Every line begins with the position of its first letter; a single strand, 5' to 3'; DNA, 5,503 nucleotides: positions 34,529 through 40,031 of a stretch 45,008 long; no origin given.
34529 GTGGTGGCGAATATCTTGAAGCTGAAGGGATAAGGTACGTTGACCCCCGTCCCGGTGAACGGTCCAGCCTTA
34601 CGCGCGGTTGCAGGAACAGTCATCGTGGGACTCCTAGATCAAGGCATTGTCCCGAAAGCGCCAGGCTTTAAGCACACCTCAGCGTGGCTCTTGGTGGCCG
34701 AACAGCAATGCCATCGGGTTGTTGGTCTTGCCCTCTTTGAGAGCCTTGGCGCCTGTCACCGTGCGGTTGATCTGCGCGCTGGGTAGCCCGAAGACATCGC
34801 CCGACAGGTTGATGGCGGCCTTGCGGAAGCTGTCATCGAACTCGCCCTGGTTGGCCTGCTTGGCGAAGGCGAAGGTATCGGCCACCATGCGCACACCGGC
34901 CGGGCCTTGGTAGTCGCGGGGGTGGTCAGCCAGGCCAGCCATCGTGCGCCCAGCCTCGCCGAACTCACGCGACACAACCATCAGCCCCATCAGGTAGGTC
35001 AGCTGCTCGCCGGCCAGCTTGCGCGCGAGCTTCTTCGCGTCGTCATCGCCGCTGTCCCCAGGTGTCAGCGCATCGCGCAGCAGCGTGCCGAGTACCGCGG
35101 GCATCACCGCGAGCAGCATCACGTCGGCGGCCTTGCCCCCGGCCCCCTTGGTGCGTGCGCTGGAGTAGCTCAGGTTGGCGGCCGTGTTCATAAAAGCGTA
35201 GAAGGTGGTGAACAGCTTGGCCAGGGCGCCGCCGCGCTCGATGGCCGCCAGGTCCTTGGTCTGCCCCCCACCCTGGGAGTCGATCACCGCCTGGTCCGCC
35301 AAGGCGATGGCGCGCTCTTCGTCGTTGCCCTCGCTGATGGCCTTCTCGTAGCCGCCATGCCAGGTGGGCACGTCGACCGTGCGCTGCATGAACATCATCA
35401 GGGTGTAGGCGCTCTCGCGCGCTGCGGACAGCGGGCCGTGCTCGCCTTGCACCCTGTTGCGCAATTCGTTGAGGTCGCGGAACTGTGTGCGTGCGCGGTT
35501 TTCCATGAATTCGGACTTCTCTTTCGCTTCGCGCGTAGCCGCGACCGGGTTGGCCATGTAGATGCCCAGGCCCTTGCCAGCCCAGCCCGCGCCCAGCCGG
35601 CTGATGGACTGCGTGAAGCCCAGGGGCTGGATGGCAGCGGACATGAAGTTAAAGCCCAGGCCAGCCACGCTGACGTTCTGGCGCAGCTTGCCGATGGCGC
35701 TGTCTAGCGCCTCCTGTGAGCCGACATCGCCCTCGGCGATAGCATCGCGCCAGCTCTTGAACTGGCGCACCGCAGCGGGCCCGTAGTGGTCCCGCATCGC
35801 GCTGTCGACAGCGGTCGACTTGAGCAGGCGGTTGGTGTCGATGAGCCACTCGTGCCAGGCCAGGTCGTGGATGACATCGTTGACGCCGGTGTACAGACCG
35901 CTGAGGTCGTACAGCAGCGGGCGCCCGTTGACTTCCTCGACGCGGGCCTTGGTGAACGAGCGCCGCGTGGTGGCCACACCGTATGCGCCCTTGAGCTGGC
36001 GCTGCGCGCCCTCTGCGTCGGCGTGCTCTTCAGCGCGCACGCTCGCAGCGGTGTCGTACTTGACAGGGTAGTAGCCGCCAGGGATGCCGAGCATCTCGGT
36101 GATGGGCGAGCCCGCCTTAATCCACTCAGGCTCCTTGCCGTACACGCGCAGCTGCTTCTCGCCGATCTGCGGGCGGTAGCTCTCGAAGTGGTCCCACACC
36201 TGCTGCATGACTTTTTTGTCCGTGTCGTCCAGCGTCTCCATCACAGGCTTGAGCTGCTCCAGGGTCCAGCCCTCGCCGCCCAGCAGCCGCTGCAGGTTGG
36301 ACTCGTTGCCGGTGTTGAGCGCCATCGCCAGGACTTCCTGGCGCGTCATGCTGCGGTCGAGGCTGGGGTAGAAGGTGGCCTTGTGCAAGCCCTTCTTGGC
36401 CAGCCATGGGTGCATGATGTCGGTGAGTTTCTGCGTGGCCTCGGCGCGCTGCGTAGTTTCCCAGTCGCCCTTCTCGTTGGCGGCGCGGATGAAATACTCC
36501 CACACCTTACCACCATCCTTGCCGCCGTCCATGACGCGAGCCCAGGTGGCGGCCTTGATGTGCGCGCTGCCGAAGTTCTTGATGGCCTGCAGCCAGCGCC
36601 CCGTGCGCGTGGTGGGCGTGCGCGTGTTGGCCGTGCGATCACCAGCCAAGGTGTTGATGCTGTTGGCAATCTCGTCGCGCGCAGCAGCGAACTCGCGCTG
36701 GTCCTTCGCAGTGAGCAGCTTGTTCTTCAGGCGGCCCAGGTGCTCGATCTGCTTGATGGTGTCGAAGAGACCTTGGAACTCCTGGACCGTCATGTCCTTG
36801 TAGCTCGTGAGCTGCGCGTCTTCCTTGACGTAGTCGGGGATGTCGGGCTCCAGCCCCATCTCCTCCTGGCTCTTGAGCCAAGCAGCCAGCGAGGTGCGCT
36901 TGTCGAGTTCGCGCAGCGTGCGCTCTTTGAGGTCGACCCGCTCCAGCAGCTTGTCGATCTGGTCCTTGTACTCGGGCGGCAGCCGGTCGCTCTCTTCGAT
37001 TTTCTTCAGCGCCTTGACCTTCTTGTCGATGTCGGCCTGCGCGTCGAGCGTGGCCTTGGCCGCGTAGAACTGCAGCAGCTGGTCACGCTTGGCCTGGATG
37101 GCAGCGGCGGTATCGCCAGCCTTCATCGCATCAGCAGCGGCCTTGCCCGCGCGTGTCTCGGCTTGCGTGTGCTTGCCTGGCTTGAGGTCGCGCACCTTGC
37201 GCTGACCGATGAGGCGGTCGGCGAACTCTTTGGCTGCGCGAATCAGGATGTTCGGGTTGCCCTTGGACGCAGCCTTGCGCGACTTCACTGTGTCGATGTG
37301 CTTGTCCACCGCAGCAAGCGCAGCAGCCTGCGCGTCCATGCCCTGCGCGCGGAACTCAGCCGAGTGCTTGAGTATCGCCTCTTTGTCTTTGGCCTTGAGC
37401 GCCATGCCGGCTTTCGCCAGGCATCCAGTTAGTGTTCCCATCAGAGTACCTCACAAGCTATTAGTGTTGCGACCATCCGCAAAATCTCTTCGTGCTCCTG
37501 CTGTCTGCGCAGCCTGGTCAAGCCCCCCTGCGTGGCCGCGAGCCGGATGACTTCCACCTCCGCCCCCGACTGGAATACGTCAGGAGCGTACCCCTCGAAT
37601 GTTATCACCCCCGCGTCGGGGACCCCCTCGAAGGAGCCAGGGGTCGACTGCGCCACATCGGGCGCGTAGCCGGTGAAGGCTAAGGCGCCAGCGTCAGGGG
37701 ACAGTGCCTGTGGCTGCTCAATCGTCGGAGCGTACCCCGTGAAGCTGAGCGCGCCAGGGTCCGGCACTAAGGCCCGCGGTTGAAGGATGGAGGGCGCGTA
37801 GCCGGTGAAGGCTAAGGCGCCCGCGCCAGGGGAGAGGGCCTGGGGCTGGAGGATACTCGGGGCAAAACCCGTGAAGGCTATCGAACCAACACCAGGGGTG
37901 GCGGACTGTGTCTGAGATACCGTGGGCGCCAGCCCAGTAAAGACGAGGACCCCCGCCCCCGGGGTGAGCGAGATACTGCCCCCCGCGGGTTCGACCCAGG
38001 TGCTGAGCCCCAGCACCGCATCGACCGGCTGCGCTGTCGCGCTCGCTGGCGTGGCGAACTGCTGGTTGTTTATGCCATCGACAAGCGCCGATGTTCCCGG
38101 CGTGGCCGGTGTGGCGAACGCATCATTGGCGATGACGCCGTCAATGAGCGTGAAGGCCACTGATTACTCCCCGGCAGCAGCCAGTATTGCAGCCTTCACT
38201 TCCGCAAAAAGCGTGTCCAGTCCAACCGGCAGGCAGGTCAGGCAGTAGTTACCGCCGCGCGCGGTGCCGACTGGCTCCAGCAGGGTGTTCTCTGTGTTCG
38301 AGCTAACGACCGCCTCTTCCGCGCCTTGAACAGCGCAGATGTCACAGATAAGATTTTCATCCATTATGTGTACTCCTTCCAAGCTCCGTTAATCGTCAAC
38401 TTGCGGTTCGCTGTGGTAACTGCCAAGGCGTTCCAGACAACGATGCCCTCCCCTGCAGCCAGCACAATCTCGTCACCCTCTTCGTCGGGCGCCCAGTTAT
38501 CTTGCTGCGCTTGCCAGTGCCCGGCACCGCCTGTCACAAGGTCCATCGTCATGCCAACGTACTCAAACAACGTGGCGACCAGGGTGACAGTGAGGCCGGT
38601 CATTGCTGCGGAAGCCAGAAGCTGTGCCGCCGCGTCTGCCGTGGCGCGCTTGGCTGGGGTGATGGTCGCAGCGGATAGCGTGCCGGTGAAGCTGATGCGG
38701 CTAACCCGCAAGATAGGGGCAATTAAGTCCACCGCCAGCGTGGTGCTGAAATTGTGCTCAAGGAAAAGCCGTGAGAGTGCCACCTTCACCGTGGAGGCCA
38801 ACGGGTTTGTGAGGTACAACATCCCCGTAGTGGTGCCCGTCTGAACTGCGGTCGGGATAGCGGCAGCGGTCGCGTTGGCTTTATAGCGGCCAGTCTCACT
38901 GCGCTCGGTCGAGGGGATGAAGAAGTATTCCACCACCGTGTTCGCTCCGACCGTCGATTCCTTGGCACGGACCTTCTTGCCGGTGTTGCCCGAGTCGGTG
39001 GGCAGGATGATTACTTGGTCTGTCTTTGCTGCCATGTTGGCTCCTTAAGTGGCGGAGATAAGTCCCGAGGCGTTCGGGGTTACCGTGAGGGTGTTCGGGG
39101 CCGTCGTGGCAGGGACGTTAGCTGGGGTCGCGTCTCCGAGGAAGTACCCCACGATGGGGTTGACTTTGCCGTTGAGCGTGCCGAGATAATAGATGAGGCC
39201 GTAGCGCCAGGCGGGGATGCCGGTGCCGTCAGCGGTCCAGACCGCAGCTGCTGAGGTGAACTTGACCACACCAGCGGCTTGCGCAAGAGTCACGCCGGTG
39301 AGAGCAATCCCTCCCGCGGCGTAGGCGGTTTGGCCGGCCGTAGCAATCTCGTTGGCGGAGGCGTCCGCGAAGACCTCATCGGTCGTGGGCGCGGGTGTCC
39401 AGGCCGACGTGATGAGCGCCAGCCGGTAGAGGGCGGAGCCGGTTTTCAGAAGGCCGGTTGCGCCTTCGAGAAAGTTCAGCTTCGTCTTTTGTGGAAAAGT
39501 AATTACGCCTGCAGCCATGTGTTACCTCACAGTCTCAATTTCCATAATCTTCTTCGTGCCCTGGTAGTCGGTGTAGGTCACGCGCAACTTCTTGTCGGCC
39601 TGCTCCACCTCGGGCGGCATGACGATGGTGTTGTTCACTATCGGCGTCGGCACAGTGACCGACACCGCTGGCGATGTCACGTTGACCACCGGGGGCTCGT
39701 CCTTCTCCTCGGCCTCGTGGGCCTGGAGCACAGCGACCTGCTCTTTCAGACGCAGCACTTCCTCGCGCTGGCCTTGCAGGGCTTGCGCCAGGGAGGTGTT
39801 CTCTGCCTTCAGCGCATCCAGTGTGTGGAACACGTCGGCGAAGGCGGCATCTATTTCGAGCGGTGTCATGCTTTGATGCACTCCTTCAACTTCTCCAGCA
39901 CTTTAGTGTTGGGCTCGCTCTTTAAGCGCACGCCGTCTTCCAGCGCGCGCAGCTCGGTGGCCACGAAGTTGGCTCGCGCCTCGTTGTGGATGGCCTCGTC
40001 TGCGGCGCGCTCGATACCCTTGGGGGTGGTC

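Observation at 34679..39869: Uncharacterised six-gene block between the giant ejection protein and the tail fibre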

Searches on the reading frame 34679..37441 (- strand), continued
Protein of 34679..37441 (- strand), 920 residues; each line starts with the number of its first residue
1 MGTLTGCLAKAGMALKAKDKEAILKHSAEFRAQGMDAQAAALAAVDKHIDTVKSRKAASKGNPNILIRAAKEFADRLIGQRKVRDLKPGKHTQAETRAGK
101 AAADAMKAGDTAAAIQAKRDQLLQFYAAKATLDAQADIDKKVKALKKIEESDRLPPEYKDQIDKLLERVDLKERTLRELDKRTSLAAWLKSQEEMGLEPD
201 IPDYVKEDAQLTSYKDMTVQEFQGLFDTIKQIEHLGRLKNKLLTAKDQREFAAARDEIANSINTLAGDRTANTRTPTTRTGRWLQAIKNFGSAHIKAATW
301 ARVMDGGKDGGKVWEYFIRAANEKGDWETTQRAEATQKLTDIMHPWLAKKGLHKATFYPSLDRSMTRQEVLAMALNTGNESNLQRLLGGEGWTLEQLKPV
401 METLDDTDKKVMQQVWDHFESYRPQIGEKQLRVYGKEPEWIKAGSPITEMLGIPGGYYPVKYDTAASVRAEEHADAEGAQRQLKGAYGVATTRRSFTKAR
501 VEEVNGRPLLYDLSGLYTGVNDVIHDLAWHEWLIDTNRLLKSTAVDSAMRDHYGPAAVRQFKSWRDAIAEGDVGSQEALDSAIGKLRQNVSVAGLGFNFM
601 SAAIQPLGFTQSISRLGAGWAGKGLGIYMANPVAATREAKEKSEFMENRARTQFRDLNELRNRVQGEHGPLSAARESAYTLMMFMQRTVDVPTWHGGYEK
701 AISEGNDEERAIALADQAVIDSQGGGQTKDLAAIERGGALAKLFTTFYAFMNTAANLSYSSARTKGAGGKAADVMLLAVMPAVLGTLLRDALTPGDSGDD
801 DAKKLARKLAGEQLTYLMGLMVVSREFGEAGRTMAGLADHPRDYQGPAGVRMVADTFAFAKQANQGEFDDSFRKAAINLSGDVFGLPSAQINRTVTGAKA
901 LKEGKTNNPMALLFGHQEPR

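Call 83: get_annotated_region(hit=H63, flank=7000)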
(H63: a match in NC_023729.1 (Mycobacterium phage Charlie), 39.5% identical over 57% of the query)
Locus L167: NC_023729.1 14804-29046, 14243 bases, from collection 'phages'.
description: Mycobacterium phage Charlie, complete genome.
organism: Mycobacterium phage Charlie (NCBI taxid 1056830)
taxonomy: Viruses; Duplodnaviria; Heunggongvirae; Uroviricota; Caudoviricetes; Nclasvirinae; Charlievirus; Charlievirus Charlie
host: Mycobacterium smegmatis mc2 155; source: soil; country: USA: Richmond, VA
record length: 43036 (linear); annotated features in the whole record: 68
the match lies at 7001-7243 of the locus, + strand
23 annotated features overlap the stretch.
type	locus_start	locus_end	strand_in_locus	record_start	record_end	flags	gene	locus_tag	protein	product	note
CDS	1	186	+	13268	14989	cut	17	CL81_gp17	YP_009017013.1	minor tail protein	minor tail subunit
CDS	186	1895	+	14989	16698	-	18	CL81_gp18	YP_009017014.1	minor tail protein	minor tail subunit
CDS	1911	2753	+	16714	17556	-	19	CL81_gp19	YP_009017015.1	minor tail protein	minor tail subunit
CDS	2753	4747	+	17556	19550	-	20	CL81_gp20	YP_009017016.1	minor tail protein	minor tail subunit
CDS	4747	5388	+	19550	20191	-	21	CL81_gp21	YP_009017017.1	hypothetical protein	-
CDS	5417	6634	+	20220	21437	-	22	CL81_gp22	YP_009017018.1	minor tail protein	-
CDS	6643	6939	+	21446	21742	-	23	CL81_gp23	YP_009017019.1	hypothetical protein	-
CDS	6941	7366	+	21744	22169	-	24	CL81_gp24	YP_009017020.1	virion structural protein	-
CDS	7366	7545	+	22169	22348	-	25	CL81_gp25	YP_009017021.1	hypothetical protein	-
CDS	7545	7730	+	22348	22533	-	26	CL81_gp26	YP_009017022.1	hypothetical protein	-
CDS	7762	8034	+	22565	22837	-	27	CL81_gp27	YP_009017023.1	hypothetical protein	-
CDS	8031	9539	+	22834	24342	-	28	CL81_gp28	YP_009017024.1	endolysin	LysA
CDS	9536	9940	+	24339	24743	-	29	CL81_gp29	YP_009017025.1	holin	-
CDS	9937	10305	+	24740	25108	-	30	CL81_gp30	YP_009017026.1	minor tail protein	-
CDS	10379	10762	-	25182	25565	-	31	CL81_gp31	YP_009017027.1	HicB-like antitoxin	-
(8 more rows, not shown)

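Call 96: search_solved_structures(query=A3, max_evalue=10)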
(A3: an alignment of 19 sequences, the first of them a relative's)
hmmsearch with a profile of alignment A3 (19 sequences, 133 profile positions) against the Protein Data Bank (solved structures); distinct sequences matched with E-value up to 10: 3.
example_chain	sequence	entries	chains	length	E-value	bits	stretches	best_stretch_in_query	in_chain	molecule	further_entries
44nx_B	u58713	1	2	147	1.2e-14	57.7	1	1-122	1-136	Structural protein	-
9rkv_A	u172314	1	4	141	2e-10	44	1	14-127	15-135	Structural protein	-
9cb9_A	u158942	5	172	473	0.08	16.2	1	23-94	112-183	Structural protein | Tail sheath protein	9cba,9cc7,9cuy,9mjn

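Call 97: search_solved_structures(query=L164:8421-9845:+, max_evalue=1)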
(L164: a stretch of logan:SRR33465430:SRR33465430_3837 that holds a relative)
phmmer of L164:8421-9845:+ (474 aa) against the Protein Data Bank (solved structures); distinct sequences matched with E-value up to 1: 0.

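Call 98: search_solved_structures(query=P0271, max_evalue=10)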
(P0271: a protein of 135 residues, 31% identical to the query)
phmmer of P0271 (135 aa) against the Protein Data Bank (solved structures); distinct sequences matched with E-value up to 10: 3.
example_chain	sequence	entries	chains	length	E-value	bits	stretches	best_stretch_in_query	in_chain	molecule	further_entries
7sqz_A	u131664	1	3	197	0.37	14.7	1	32-83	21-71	Citrus Sudden Death-associated Virus Capsid Protein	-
4csd_A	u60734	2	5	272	0.57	14.1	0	75-95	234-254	FUCOSE-BINDING LECTIN PROTEIN | Fucose-binding lectin protein,Fucose-binding lectin protein,Fucose-binding lectin protein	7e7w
7e7n_A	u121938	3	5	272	4.5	11.2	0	74-95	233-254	Fucose-binding lectin protein,Fucose-binding lectin protein,Fucose-binding lectin protein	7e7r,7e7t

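Call 99: search_solved_structures(query=A3, max_evalue=0.001, show_alignments=2)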
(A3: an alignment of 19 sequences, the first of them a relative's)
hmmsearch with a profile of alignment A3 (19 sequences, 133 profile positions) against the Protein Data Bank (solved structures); distinct sequences matched with E-value up to 0.001: 2.
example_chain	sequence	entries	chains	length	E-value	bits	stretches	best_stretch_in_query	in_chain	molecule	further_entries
44nx_B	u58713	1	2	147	1.2e-14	57.7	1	1-122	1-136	Structural protein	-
9rkv_A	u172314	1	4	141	2e-10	44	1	14-127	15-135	Structural protein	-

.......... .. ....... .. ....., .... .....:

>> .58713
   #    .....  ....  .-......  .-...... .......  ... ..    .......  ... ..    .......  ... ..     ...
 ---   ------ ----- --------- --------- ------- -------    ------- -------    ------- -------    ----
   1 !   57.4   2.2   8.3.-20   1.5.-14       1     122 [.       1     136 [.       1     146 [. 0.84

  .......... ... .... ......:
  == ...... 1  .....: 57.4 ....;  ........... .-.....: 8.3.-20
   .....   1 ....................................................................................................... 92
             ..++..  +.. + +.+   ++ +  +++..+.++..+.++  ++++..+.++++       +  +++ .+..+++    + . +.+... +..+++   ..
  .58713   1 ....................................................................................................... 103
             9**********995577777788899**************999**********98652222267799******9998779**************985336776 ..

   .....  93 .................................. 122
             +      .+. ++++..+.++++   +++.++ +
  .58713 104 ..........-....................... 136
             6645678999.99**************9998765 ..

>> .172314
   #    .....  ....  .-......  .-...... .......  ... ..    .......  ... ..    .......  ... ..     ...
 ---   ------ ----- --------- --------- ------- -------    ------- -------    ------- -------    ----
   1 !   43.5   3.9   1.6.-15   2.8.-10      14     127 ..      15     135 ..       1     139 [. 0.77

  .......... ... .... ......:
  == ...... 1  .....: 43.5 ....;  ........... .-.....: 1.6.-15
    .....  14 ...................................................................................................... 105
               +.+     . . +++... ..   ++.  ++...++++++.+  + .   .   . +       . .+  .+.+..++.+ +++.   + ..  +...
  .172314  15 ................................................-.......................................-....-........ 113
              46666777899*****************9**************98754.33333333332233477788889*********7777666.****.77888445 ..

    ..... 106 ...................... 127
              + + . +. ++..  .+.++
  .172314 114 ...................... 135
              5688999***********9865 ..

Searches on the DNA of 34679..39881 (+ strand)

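Call 4: search_dna_similar(query=window:34679-39881:+, collection=phages, mode=near, max_rows=30)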
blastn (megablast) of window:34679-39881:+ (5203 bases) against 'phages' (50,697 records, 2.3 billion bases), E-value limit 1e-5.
No match.

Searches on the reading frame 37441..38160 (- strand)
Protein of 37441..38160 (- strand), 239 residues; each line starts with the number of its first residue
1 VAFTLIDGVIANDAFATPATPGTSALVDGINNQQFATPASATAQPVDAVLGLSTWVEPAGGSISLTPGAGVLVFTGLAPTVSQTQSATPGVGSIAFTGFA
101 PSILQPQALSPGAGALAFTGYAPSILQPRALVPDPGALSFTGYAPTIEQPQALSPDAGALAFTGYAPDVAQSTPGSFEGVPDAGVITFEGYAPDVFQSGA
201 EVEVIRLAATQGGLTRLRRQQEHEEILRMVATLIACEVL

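Call 5: search_protein_families(library=pfam, proteins=[window:37441-38160:-], max_evalue=0.1)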
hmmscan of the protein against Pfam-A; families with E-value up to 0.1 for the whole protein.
window:37441-38160:- (239 aa): 0 families

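Call 6: search_protein_families(library=phrogs, proteins=[window:37441-38160:-], max_evalue=0.01)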
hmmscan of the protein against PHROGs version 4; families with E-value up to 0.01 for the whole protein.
window:37441-38160:- (239 aa): 1 family
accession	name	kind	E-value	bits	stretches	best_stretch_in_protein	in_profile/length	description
phrog_5326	-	unknown function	0.0043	18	0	181-206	32-59/59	-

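Call 20: search_protein_families(library=padloc, proteins=[window:37441-38160:-], max_evalue=0.1)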
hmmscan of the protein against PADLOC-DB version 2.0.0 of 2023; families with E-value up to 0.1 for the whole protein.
window:37441-38160:- (239 aa): 0 families

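Call 21: search_protein_families(library=ncbifam, proteins=[window:37441-38160:-], max_evalue=0.1)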
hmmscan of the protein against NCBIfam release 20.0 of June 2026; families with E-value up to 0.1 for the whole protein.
window:37441-38160:- (239 aa): 0 families

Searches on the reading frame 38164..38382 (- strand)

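Call 5: search_protein_families(library=pfam, proteins=[window:38164-38382:-], max_evalue=0.1)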
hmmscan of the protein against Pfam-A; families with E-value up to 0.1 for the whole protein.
window:38164-38382:- (72 aa): 0 families

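Call 6: search_protein_families(library=phrogs, proteins=[window:38164-38382:-], max_evalue=0.01)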
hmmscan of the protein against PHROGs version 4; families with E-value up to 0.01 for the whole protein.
window:38164-38382:- (72 aa): 0 families

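Call 20: search_protein_families(library=padloc, proteins=[window:38164-38364:-], max_evalue=0.1)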
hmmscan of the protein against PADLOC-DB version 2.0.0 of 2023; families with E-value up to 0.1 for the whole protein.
window:38164-38364:- (66 aa): 0 families

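Call 21: search_protein_families(library=ncbifam, proteins=[window:38164-38364:-], max_evalue=0.1)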
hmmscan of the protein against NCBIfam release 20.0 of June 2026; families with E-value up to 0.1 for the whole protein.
window:38164-38364:- (66 aa): 1 family
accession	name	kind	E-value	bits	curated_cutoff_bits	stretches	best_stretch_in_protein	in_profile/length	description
NF005124.0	PRK06558.1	equivalog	0.073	12.9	127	1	13-65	67-119/159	V-type ATP synthase subunit K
